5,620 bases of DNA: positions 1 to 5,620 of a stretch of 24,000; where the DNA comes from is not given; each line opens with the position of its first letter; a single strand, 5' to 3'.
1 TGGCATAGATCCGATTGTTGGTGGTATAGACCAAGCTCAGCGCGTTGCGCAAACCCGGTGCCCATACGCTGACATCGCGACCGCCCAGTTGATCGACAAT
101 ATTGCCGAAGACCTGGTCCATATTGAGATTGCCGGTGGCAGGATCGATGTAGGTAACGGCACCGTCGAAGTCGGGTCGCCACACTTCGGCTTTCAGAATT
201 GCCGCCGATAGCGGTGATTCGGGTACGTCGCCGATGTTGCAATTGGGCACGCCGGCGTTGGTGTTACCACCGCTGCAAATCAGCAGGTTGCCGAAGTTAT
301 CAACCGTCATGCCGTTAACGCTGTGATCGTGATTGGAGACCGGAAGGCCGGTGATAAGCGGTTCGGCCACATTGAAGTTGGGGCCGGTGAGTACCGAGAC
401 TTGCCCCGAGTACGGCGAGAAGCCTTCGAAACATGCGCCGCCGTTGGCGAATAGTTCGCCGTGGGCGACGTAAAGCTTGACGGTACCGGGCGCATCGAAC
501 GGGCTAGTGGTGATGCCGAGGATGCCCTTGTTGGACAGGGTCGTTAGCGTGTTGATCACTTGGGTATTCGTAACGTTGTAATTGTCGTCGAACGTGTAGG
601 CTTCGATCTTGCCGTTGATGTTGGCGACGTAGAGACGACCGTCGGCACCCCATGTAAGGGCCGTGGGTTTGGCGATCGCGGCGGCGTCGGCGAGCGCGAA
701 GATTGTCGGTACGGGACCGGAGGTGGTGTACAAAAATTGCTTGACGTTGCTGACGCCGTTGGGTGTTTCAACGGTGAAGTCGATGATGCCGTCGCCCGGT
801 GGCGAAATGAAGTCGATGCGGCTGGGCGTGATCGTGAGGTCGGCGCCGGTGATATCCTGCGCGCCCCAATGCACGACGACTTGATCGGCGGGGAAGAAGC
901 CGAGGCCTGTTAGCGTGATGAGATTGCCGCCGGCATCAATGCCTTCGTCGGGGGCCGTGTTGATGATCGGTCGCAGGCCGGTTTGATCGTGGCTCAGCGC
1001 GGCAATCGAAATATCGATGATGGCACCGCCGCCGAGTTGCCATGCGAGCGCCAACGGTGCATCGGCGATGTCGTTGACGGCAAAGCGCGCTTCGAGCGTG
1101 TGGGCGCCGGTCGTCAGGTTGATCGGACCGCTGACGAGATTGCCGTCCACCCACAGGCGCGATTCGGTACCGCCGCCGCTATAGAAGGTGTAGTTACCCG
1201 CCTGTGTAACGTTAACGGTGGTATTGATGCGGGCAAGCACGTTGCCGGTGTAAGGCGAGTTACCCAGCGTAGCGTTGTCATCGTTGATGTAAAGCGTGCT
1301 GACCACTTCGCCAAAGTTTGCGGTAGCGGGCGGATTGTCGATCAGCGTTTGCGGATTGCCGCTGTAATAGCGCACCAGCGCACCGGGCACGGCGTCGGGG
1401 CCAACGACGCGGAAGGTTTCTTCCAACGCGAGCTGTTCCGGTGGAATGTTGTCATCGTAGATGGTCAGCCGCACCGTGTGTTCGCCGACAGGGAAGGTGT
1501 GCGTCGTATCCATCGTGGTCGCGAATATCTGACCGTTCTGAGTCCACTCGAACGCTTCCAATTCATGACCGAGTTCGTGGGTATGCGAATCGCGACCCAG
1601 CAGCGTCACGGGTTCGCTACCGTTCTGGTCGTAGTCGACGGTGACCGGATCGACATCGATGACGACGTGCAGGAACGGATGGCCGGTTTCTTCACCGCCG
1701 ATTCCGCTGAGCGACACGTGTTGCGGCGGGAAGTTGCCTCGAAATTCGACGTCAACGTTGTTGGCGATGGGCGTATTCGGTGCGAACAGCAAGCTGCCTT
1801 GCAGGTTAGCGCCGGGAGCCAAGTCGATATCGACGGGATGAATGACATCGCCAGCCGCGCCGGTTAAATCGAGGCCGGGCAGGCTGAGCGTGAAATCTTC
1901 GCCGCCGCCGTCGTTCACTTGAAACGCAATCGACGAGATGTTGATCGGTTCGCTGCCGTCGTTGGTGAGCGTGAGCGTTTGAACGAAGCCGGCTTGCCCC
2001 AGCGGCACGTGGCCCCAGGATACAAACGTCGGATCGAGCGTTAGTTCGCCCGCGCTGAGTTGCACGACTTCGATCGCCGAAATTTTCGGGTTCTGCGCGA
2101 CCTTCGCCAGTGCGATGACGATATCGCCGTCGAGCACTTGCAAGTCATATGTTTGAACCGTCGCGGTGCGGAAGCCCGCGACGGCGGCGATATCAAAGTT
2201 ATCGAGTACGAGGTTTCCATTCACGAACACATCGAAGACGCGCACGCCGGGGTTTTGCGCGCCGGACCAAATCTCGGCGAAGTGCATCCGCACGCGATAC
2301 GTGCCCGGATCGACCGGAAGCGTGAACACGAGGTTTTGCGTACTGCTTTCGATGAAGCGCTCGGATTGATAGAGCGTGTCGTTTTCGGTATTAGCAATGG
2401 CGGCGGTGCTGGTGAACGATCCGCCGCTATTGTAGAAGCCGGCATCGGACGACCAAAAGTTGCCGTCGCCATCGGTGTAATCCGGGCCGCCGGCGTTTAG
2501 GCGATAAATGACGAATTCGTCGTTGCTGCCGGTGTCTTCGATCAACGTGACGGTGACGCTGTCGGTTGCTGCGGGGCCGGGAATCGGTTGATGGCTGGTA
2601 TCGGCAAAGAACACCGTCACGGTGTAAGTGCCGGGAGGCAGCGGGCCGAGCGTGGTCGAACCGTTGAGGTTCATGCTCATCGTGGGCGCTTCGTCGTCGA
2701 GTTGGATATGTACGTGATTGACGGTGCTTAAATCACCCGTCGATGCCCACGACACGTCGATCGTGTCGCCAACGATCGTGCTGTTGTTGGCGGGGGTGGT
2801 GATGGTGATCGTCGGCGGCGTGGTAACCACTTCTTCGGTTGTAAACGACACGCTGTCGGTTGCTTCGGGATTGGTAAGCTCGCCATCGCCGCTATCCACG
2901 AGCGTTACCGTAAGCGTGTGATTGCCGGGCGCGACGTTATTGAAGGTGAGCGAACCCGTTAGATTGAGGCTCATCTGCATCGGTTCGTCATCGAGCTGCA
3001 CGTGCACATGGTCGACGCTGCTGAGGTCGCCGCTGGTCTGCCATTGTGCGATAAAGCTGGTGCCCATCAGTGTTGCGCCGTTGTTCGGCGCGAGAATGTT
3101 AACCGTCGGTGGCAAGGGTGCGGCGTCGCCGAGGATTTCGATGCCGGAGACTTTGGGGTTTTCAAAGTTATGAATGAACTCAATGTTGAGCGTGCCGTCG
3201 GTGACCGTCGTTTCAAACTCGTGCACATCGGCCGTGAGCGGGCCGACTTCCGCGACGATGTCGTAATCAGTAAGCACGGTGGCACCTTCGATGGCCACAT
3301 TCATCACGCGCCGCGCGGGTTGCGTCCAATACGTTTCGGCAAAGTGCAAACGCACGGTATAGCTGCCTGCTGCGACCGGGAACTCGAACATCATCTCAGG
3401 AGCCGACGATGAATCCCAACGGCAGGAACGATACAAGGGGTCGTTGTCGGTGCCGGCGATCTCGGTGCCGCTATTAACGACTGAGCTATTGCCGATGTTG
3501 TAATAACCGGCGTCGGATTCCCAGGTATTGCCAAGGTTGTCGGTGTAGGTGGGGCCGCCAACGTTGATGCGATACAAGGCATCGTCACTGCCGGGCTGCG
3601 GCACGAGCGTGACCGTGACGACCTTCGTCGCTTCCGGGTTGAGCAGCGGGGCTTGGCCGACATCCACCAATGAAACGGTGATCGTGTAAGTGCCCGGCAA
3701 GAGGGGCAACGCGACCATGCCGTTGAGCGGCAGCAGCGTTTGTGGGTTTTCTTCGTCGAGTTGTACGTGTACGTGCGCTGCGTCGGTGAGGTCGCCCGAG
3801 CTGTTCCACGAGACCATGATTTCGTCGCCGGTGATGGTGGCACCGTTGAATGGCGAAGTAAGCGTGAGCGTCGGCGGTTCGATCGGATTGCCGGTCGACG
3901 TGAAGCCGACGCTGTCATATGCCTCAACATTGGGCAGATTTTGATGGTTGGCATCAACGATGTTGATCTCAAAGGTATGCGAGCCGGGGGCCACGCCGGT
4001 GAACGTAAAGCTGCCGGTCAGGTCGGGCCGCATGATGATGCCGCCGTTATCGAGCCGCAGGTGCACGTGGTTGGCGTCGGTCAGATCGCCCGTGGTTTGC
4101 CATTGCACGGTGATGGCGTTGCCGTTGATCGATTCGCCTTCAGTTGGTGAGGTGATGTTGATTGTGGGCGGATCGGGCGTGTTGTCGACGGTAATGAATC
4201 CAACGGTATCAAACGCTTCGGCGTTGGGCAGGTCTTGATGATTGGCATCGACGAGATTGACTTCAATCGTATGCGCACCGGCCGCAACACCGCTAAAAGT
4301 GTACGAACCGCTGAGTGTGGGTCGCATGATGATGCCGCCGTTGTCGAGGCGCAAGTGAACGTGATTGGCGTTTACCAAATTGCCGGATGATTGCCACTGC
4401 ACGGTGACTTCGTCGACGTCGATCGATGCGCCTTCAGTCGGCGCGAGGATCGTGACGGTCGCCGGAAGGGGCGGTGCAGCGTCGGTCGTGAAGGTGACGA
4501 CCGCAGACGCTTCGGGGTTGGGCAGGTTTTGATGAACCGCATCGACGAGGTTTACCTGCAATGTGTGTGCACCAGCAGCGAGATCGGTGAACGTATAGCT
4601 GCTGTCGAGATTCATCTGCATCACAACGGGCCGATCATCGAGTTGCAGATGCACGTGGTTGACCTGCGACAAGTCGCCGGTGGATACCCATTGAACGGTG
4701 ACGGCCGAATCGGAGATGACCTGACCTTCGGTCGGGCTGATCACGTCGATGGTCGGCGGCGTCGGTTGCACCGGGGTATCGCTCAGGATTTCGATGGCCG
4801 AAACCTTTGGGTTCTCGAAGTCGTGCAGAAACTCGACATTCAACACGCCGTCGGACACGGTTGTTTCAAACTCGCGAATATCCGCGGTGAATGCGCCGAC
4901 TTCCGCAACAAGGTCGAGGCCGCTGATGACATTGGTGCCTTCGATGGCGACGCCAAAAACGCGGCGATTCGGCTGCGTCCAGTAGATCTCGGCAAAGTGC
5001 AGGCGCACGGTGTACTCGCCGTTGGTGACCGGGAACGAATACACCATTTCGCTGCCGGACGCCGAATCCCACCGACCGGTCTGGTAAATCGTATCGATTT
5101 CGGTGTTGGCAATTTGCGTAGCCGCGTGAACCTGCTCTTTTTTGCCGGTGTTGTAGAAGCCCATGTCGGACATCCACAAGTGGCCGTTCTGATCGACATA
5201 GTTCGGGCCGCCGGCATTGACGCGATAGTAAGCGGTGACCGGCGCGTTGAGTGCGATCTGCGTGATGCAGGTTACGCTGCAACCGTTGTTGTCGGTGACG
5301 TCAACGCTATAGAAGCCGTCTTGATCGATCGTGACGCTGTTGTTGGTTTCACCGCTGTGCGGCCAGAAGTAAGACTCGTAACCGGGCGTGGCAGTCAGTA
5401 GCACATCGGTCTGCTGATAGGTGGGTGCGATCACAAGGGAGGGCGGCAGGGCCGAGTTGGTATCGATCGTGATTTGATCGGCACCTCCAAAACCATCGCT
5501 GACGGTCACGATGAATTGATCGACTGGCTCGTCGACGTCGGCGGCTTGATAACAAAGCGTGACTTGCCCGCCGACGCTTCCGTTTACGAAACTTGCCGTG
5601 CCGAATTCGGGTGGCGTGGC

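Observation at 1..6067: The largest gene in the window is invisible to the ORF track: a >=2022-codon minus-strand frame running off the left edge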

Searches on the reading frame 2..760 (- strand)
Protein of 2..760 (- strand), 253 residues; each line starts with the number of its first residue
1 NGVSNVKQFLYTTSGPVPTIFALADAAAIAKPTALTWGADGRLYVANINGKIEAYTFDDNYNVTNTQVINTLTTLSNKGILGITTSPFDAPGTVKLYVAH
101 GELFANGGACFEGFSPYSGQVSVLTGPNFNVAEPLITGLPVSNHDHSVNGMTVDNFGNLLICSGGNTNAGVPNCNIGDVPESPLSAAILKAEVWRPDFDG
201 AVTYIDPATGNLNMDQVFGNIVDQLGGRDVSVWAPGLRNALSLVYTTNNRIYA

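Call 16: search_protein_families(library=pfam, proteins=[window:2-760:-], max_evalue=1)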
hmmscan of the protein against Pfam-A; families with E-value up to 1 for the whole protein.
window:2-760:- (253 aa): 2 families
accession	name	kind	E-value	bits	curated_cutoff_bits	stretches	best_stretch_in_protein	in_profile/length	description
PF23500.1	DUF7133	-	0.0039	17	27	1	23-49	20-46/385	Domain of unknown function (DUF7133)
PF07995.17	GSDH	-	0.027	14.2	25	1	30-99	2-71/332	Glucose / Sorbosone dehydrogenase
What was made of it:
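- On PQQ-dependent soluble sugar dehydrogenase (Pfam GSDH; CAZy AA12-like): The truncated window part alone scores 14.2 bits (call 16).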

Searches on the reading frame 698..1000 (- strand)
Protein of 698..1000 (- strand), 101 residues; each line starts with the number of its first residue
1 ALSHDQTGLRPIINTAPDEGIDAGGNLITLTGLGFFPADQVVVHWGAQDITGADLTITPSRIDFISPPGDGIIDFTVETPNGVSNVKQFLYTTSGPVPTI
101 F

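Call 16: search_protein_families(library=pfam, proteins=[window:698-1000:-], max_evalue=1)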
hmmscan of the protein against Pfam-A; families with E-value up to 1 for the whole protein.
window:698-1000:- (101 aa): 1 family
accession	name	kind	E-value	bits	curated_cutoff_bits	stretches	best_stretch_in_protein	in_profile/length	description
PF01833.30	TIG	-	0.00038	20.8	20.9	1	20-91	11-84/84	IPT/TIG domain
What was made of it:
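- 728..997 (-): IPT/TIG-like domain (residues 1691-1780). 20.8 bits against a cut-off of 20.9 (call 16).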

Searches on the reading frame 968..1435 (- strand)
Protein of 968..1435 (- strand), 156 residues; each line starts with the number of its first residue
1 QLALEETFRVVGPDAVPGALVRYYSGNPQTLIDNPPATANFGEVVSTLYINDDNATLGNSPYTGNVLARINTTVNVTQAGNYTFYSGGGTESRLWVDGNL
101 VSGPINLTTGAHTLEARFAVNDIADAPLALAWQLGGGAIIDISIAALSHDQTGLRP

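Call 16: search_protein_families(library=pfam, proteins=[window:968-1435:-], max_evalue=1)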
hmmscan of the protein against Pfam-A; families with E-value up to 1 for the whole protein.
window:968-1435:- (156 aa): 2 families
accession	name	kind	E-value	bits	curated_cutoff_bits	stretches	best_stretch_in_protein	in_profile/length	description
PF07691.17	PA14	-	2.6e-06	27.7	24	1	38-101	21-81/147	PA14 domain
PF23157.1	DUF7055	-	0.00019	21.6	27.6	1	72-115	9-54/66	Domain of unknown function (DUF7055)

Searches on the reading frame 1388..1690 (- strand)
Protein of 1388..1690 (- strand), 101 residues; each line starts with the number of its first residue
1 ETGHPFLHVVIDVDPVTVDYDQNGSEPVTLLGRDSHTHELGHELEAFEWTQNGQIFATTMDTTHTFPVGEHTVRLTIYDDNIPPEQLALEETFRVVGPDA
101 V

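Call 16: search_protein_families(library=pfam, proteins=[window:1388-1690:-], max_evalue=1)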
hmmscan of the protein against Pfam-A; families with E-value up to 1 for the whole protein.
window:1388-1690:- (101 aa): 1 family
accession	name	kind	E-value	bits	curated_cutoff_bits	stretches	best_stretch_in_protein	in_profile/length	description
PF02494.22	HYR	-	0.056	14.2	21.7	1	55-81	43-69/81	HYR domain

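Call 58: search_protein_families(library=pfam, alignment_id=A3, max_evalue=1)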
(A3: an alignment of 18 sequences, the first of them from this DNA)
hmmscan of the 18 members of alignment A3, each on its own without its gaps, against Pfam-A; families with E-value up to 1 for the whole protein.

A. member 1, seq(86 aa): 1 family
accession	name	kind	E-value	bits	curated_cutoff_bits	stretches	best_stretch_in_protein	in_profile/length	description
PF02494.22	HYR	-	0.045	14.5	21.7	1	52-78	43-69/81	HYR domain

B. families by the number of members that match (of 18 scanned): 11 families
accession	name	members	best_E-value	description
PF18911.6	PKD_4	3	0.0015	PKD domain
PF02494.22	HYR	3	0.015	HYR domain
PF03712.20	Cu2_monoox_C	2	0.0079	Copper type II ascorbate-dependent monooxygenase, C-terminal domain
PF22352.2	K319L-like_PKD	2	0.07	K319L-like, PKD domain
PF21226.3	MalQ_N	2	0.15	MalQ N-terminal beta sandwich domain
PF23585.1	DUF7137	1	0.052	Domain of unknown function (DUF7137)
PF16967.11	TcfC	1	0.064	E-set like domain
PF08350.17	FilR1_middle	1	0.1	Methanogenesis regulatory protein FilR1, middle domain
PF22966.1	INTS7_C_plants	1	0.15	Integrator complex subunit 7, C-terminal domain in plants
PF07479.19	NAD_Gly3P_dh_C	1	0.15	NAD-dependent glycerol-3-phosphate dehydrogenase C-terminus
PF06832.18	BiPBP_C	1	0.19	Penicillin-Binding Protein C-terminus Family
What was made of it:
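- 1424..1681 (-): Divergent PKD-like domain (residues 1463-1548) with invariant L-H and S-H-T-H motifs. No Pfam hit for the window copy (calls 16, 58).
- On PKD domain: PKD_4 hits 3 of 18 homologous segments (call 58).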

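Call 59: search_solved_structures(query=A3, max_evalue=5, show_alignments=2)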
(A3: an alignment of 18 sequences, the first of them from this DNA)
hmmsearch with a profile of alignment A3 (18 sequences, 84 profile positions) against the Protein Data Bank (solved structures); distinct sequences matched with E-value up to 5: 11.
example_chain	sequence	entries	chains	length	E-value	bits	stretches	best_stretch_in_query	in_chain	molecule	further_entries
9lrk_A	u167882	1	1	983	0.0034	20.4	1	37-80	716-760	Collagenase ColH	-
9lqj_A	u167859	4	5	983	0.0034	20.4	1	37-80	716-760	Collagenase ColH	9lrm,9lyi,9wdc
6aem_A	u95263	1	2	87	0.008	19.3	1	33-80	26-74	PKD domain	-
6g6o_A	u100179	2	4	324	0.016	18.3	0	13-33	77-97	Ika8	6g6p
4u6t_A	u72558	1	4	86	0.032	17.3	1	35-80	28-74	ColH protein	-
4u7k_A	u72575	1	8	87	0.033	17.3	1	35-80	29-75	ColH protein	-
4l9d_A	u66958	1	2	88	0.27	14.3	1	40-80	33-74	Protease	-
4jgu_A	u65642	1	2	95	0.73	13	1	34-78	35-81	ColH protein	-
2y72_A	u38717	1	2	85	1.1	12.4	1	25-79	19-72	COLLAGENASE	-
4jrw_A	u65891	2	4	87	1.1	12.4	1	25-79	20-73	Collagenase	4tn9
4aqo_A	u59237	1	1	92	1.2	12.3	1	25-79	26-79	COLLAGENASE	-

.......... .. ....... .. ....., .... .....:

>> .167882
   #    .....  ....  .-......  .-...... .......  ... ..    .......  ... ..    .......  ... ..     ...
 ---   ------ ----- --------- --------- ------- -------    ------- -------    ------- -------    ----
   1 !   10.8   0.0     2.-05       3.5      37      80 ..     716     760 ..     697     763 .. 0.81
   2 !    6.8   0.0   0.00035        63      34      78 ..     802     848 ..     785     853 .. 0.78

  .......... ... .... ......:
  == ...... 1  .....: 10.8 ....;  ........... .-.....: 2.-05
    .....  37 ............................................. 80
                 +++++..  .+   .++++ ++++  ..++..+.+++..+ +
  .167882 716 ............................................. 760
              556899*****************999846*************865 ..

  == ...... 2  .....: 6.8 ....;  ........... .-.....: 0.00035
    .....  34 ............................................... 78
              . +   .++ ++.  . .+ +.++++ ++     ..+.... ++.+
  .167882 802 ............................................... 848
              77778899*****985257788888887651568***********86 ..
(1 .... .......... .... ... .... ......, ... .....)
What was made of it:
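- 1424..1681 (-): A profile hits the ColH PKD domains at E 0.003-0.03 (call 59).
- On PKD domain: The usual S-x-D-x-D-G stretch is replaced by S-H-T-H-E-x-G (call 59).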

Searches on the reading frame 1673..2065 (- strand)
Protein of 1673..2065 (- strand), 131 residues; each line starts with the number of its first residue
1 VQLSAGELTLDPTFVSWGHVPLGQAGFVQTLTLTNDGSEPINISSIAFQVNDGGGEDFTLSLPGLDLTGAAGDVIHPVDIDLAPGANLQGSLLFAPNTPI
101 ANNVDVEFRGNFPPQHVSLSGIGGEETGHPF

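Call 16: search_protein_families(library=pfam, proteins=[window:1673-2065:-], max_evalue=1)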
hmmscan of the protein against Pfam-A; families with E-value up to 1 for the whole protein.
window:1673-2065:- (131 aa): 3 families
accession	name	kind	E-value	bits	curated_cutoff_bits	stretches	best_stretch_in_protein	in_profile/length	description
PF22073.2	Cep192_D4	-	4.1e-06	27.4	35.5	1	8-124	4-112/112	Cep192 domain 4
PF11611.13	DUF4352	-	7.7e-05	23.4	25.9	1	30-95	41-100/122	Domain of unknown function (DUF4352)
PF19526.4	Slr4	-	0.089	12.4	25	1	3-43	256-296/370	S-layer protein Slr4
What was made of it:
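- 1694..2044 (-): Beta-sandwich of the Cep192_D4 / choice-of-anchor-D type (residues 1342-1458). 27.4 bits, below the cut-off of 35.5 (call 16).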

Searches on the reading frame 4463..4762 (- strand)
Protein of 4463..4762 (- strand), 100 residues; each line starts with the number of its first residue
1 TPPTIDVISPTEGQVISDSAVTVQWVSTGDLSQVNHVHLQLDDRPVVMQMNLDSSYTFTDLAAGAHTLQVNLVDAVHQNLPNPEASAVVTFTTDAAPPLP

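Call 16: search_protein_families(library=pfam, proteins=[window:4463-4762:-], max_evalue=1)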
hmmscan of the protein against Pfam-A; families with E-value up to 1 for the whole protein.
window:4463-4762:- (100 aa): 5 families
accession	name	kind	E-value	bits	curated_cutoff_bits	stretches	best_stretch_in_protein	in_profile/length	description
PF17957.7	Big_7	-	8e-08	33.3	24.1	1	3-70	1-70/70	Bacterial Ig domain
PF14347.11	DUF4399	-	0.0022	18.8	28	1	59-91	56-88/91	Domain of unknown function (DUF4399)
PF09430.16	EMC7_beta-sandw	-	0.016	15.8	26.6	1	30-77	5-52/122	ER membrane protein complex subunit 7, beta-sandwich domain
PF13620.12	CarboxypepD_reg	-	0.075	13.8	32.3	1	7-73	6-57/82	Carboxypeptidase regulatory-like domain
PF19077.6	Big_13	-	0.08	13.9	27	1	31-76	37-87/102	Bacterial Ig-like domain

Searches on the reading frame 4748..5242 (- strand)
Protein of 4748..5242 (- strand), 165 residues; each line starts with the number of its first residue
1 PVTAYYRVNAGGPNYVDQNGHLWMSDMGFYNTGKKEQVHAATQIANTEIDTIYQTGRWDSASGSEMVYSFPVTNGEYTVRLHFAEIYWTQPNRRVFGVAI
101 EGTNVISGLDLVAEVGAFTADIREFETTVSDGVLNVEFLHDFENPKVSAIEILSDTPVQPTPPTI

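Call 39: search_solved_structures(query=window:4748-5242:-, max_evalue=0.001, show_alignments=1)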
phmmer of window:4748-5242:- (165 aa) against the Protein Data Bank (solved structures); distinct sequences matched with E-value up to 0.001: 10.
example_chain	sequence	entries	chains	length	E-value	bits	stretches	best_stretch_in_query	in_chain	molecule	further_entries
2k46_A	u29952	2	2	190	5.3e-15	59.2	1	6-156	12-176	MGC80075 protein | Malectin-A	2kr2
2jwp_A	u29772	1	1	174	7.5e-15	58.7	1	6-153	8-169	Malectin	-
9ikp_A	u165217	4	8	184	5.5e-13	52.6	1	3-156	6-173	Malectin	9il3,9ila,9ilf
6s7t_I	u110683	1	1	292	3e-12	50.2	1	3-156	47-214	Malectin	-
6a5e_A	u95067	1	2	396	3.8e-07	33.6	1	9-141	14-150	Receptor-like protein kinase FERONIA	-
6a5b_A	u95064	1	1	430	4.7e-07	33.3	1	9-141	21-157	Receptor-like protein kinase FERONIA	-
5y92_A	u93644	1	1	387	1.1e-05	28.9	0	15-150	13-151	Receptor-like protein kinase ANXUR2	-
9hhu_A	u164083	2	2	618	1.2e-05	28.8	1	17-137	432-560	non-specific serine/threonine protein kinase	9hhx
6fih_A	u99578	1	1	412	1.4e-05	28.6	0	15-150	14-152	Receptor-like protein kinase ANXUR2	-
6a5c_A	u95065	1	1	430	1.6e-05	28.4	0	15-150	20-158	Receptor-like protein kinase ANXUR2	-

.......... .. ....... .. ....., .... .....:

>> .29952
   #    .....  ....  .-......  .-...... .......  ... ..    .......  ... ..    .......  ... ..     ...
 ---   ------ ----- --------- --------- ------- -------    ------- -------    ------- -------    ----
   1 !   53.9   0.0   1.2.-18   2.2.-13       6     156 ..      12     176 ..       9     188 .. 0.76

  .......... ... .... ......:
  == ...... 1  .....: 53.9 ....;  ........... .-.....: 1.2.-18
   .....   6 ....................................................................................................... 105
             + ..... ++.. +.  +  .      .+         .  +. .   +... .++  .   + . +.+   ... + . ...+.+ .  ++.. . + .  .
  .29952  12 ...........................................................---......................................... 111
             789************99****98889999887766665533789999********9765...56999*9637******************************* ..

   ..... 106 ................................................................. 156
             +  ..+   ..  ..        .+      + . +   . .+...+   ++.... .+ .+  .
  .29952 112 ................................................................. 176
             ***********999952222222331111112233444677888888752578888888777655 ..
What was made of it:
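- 4775..5239 (-): Malectin domain 1 (residues 277-431). Matches Xenopus malectin 2k46 at E 5e-15 (call 39).
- On Malectin / CBM57 domain proteins: 2k46 at E 5e-15 over 151 residues (call 39). The YQT(E/G)R(Y/W) and FAE(V/I)Y(F/W) stretches align (call 39).
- Closest known: Animal ER malectin. Same: Clear sequence homology of each of the three domains, E 5e-15 to Xenopus malectin (call 39).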

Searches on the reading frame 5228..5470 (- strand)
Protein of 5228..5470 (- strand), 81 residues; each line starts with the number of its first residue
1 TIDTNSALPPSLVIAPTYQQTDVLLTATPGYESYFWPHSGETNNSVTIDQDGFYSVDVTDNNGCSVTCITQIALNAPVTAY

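Call 16: search_protein_families(library=pfam, proteins=[window:5228-5470:-], max_evalue=1)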
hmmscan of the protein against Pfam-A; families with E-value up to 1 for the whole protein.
window:5228-5470:- (81 aa): 0 families
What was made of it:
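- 5243..5665 (-): Two small beta-rich segments: residues 135-202 (Big_9-like Ig) and 205-275 (unassigned). Residues 205-275 have no family match (call 16).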
